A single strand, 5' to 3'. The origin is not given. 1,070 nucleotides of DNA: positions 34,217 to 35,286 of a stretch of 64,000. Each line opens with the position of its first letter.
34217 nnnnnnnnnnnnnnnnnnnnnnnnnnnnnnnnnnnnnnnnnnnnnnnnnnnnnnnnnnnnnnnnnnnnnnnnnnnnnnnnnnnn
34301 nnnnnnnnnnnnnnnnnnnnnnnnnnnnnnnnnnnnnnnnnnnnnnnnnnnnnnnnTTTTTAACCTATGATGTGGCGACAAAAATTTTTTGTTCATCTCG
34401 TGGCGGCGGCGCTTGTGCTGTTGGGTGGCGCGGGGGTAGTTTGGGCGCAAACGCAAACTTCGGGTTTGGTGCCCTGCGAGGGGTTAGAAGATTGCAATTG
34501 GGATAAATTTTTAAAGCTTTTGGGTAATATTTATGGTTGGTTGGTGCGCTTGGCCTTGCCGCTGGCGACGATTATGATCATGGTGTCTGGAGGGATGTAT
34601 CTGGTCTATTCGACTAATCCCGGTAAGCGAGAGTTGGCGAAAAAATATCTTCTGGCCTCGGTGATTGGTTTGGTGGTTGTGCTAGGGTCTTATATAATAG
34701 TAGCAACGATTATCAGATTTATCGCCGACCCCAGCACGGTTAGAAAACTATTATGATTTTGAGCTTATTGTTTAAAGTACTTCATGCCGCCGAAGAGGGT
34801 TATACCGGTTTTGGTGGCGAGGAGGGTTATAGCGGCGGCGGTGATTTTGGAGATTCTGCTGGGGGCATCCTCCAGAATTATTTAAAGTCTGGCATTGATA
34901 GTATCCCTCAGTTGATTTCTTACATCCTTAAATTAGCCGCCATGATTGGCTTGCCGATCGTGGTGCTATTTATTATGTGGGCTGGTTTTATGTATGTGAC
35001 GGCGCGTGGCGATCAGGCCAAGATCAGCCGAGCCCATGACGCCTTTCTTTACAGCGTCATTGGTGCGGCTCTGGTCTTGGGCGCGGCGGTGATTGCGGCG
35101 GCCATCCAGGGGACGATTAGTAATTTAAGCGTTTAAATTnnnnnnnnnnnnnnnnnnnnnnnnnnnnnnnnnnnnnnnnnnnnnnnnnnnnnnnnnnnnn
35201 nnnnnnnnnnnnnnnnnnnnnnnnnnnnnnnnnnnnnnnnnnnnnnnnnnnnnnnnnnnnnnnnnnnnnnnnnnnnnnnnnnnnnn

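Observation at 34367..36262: Tandem array of five paralogous small secreted 2-TM proteins: candidate TrbC/VirB2-like (T4SS-type) pilins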

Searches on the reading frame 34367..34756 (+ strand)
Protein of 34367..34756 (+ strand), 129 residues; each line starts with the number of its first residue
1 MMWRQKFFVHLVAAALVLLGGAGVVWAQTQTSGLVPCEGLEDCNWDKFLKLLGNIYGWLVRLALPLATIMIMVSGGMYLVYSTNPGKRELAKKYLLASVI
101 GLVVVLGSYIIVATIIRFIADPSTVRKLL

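Call 3: search_protein_families(library=pfam, proteins=[window:34367-34756:+], max_evalue=10)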
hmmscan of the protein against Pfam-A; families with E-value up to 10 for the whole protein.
window:34367-34756:+ (129 aa): 3 families
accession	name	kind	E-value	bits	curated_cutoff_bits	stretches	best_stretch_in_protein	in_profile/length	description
PF18895.5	T4SS_pilin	-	2.9e-09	37.3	26.6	1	51-112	8-68/71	Type IV secretion system pilin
PF04956.18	TrbC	-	4.5e-07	30.4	27.9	1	5-115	8-98/98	TrbC/VIRB2 pilin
PF03631.20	Virul_fac_BrkB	-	0.11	12.5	33.7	1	6-118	109-217/259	Virulence factor BrkB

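Call 4: search_protein_families(library=ncbifam, proteins=[window:34367-34756:+], max_evalue=10)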
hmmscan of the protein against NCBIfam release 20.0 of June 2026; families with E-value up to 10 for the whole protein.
window:34367-34756:+ (129 aa): 3 families
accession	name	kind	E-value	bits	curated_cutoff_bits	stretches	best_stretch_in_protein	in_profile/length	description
NF045849.1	ICE_MMCAP2_0565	equivalog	7.9e-05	22.3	40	1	66-118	26-79/80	Mbov_0395 family pilin-like conjugal transfer protein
TIGR02741.1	TraQ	equivalog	0.28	11.4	111.6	1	61-116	5-63/93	type-F conjugative transfer system pilin chaperone TraQ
NF033486.1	harvest_ssl1498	equivalog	9.4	6.2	45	1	81-114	18-51/53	photosystem II assembly protein Psb34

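Call 64: find_homologous_proteins(query=window:34367-34753:+, max_evalue=0.001)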
Query window:34367-34753:+ (129 aa): 2 proteins with E <= 0.001 among 295 candidates.
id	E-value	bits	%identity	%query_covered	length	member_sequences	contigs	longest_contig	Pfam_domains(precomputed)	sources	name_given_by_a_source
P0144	6.9e-72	258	93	100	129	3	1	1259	PF18895.6,PF19590.5,PF04956.19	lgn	-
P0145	1.2e-69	250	90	100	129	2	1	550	PF18895.6,PF19590.5,PF04956.19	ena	-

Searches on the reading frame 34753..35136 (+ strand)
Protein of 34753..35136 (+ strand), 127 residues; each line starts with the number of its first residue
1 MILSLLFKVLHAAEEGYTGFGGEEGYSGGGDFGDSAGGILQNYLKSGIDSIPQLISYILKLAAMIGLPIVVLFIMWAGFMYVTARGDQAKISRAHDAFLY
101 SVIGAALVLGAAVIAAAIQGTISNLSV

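Call 3: search_protein_families(library=pfam, proteins=[window:34753-35136:+], max_evalue=10)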
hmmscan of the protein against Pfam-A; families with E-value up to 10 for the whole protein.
window:34753-35136:+ (127 aa): 4 families
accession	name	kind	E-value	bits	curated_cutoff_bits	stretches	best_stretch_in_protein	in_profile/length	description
PF18895.5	T4SS_pilin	-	2.1e-09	37.7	26.6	1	49-117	3-70/71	Type IV secretion system pilin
PF04956.18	TrbC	-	5.4e-05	23.8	27.9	1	53-118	39-98/98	TrbC/VIRB2 pilin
PF04290.18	DctQ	-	0.035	14.5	28.3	1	51-118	57-126/132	Tripartite ATP-independent periplasmic transporters, DctQ component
PF14610.12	Psg1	-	0.39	10.9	30.1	1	61-91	155-185/186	Ykl077w/Psg1 (Pma1 Stabilization in Golgi)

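Call 4: search_protein_families(library=ncbifam, proteins=[window:34753-35136:+], max_evalue=10)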
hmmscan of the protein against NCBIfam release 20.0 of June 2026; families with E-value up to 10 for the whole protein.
window:34753-35136:+ (127 aa): 1 family
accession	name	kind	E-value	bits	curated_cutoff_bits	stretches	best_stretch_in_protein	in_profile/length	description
NF045849.1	ICE_MMCAP2_0565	equivalog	0.0011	18.6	40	1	49-121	7-79/80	Mbov_0395 family pilin-like conjugal transfer protein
